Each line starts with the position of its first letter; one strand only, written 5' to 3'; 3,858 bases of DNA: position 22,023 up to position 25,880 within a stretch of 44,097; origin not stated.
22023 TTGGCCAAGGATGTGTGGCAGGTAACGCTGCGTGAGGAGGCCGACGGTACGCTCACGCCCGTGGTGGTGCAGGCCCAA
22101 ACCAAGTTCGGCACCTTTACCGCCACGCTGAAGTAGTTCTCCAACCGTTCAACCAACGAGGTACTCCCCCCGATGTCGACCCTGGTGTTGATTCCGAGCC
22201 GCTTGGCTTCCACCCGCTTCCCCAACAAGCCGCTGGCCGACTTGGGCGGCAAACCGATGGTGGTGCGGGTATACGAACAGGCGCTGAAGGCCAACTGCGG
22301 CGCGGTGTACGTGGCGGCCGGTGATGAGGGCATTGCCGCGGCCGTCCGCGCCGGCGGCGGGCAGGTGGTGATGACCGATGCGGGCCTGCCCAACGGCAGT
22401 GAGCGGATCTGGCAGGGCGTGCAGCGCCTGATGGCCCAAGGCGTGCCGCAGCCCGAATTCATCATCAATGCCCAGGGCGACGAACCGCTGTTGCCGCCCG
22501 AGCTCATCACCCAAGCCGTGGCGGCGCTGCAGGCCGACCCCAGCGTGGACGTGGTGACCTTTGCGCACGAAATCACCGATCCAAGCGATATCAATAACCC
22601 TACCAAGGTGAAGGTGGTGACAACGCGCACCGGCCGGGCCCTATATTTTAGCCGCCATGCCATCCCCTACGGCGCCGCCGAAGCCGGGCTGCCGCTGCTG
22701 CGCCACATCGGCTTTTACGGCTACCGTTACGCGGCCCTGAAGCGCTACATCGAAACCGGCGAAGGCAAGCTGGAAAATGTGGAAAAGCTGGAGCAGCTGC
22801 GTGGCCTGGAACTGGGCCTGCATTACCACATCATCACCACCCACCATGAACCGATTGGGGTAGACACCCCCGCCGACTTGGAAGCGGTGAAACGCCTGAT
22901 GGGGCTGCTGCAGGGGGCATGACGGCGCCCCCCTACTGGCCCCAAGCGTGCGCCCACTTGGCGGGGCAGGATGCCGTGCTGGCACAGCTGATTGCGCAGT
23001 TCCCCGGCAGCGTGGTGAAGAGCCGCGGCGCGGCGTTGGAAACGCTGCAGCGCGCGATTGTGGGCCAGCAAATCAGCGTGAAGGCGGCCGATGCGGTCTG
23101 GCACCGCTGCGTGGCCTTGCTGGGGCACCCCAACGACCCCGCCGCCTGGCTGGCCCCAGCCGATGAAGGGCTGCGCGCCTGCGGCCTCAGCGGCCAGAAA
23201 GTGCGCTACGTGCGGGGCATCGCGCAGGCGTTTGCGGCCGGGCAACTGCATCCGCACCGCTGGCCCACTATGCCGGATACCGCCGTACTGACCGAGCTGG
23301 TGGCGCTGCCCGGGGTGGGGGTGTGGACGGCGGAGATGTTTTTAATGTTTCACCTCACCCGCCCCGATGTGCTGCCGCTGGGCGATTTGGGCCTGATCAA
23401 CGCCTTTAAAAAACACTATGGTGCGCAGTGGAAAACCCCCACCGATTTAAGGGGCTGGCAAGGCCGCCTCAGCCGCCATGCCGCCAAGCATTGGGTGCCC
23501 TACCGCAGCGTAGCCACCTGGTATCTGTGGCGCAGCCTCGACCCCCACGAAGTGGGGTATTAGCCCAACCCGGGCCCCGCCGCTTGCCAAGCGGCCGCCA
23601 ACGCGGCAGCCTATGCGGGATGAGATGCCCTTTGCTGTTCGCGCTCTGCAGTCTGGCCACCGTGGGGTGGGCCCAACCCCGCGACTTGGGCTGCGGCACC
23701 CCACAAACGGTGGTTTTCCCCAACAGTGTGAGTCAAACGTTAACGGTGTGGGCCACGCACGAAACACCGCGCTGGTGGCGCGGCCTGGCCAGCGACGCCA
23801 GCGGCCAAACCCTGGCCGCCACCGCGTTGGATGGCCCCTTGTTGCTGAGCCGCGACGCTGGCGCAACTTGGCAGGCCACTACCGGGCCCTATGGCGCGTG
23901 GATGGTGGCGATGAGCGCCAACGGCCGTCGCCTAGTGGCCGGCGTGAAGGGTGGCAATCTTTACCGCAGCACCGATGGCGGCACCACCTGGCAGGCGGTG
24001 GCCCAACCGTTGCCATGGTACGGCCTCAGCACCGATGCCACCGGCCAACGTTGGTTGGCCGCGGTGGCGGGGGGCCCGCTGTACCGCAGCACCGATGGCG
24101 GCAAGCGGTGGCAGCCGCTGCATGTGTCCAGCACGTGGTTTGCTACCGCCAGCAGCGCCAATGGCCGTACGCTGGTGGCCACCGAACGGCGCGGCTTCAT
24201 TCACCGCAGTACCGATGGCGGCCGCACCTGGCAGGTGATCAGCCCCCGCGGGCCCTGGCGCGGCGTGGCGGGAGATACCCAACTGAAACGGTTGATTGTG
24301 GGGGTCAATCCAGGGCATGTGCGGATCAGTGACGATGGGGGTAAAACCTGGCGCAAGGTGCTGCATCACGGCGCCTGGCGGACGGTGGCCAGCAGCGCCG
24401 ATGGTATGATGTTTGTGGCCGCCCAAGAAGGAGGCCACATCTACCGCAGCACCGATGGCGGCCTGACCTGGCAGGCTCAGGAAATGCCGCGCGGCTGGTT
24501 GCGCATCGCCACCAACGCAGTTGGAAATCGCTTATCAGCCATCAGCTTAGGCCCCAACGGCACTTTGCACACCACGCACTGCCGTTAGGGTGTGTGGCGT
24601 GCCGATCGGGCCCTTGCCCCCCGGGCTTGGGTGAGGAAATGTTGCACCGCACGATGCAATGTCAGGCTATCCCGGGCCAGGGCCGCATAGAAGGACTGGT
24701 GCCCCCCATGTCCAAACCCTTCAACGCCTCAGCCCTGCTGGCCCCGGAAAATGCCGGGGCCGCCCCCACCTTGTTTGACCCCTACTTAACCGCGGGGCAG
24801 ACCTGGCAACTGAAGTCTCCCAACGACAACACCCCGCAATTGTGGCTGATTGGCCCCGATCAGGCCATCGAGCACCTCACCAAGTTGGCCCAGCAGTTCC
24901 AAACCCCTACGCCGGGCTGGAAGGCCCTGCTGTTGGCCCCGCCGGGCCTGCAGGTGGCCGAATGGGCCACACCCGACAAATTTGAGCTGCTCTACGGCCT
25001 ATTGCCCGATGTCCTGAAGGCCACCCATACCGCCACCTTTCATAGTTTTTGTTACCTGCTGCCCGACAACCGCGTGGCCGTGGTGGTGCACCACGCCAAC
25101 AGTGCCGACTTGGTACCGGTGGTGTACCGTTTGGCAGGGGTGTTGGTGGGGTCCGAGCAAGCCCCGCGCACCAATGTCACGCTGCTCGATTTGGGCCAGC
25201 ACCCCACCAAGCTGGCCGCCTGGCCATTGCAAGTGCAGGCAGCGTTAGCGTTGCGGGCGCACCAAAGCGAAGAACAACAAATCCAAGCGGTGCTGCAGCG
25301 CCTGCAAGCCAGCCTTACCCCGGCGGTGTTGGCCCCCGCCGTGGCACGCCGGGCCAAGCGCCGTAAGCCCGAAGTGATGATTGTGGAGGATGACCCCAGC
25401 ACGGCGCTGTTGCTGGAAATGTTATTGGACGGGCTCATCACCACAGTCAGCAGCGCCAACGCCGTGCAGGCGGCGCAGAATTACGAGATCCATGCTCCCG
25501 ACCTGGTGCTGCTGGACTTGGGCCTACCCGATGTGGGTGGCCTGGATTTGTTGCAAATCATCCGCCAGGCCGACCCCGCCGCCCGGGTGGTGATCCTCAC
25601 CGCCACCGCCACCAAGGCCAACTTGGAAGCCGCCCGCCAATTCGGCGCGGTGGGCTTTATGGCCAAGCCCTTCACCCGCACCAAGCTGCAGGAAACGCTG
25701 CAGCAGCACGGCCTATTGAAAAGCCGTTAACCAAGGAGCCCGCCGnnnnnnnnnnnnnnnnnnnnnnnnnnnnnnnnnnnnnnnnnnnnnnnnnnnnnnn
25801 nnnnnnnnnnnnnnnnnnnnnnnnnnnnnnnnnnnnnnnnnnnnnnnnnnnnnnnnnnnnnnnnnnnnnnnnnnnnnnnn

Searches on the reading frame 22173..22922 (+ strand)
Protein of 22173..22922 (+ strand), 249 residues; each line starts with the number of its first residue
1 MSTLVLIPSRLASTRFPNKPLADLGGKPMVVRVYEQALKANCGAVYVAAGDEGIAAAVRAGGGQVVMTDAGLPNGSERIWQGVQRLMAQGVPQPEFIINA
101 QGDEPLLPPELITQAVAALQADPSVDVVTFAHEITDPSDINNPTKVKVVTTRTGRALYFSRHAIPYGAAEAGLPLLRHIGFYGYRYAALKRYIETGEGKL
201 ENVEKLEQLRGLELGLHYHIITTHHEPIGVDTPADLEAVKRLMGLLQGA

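Call 34: search_protein_families(library=pfam, proteins=[window:22173-22922:+], max_evalue=0.001)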
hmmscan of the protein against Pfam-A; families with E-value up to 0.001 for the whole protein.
window:22173-22922:+ (249 aa): 2 families
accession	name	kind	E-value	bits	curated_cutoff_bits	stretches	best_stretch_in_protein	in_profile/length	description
PF02348.25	CTP_transf_3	-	3.4e-48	164.7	22.6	1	5-213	2-212/217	Cytidylyltransferase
PF12804.13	NTP_transf_3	-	4e-12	47.1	27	1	15-132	11-123/160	MobA-like NTP transferase domain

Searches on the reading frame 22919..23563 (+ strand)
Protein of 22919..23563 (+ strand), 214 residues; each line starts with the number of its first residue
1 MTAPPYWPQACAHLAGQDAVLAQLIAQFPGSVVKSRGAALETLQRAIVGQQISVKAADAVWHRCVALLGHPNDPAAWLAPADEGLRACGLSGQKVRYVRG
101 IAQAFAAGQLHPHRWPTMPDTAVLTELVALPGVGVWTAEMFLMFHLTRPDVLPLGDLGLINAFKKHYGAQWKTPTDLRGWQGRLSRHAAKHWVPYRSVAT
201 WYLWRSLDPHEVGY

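Call 34: search_protein_families(library=pfam, proteins=[window:22919-23563:+], max_evalue=0.001)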
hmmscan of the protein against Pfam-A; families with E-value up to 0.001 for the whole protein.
window:22919-23563:+ (214 aa): 1 family
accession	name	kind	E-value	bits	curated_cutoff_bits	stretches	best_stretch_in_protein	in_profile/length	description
PF00730.31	HhH-GPD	-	3e-12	47.3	26.2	1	45-175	2-96/108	HhH-GPD superfamily base excision DNA repair protein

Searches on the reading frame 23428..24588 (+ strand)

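Call 34: search_protein_families(library=pfam, proteins=[window:23428-24588:+], max_evalue=0.001)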
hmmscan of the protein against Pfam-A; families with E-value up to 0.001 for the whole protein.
window:23428-24588:+ (386 aa): 6 families
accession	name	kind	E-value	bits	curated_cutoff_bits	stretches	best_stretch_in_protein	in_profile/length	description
PF02012.26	BNR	-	1.7e-18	64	27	0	300-310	2-12/12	BNR/Asp-box repeat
PF15902.12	Sortilin-Vps10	-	5.5e-16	58.8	33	2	138-253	3-136/446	Sortilin, neurotensin receptor 3,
PF24316.1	Tli3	-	9.1e-06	26.5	27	0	298-324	86-113/129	T6SS Tli3 immunity protein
PF19755.4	DUF6242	-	1.9e-05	25.1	29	0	302-348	172-217/217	Domain of unknown function (DUF6242)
PF14870.12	PSII_BNR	-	4.7e-05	23.2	27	0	258-351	40-140/303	Photosynthesis system II assembly factor YCF48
PF15899.11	BNR_6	-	0.00031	21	27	0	218-228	1-11/14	BNR-Asp box repeat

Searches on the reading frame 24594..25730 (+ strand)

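Call 34: search_protein_families(library=pfam, proteins=[window:24594-25730:+], max_evalue=0.001)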
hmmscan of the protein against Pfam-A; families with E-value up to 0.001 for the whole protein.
window:24594-25730:+ (378 aa): 1 family
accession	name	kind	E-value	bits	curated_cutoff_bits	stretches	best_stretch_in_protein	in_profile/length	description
PF00072.30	Response_reg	-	5.5e-22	78.5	30.2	1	261-369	1-110/111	Response regulator receiver domain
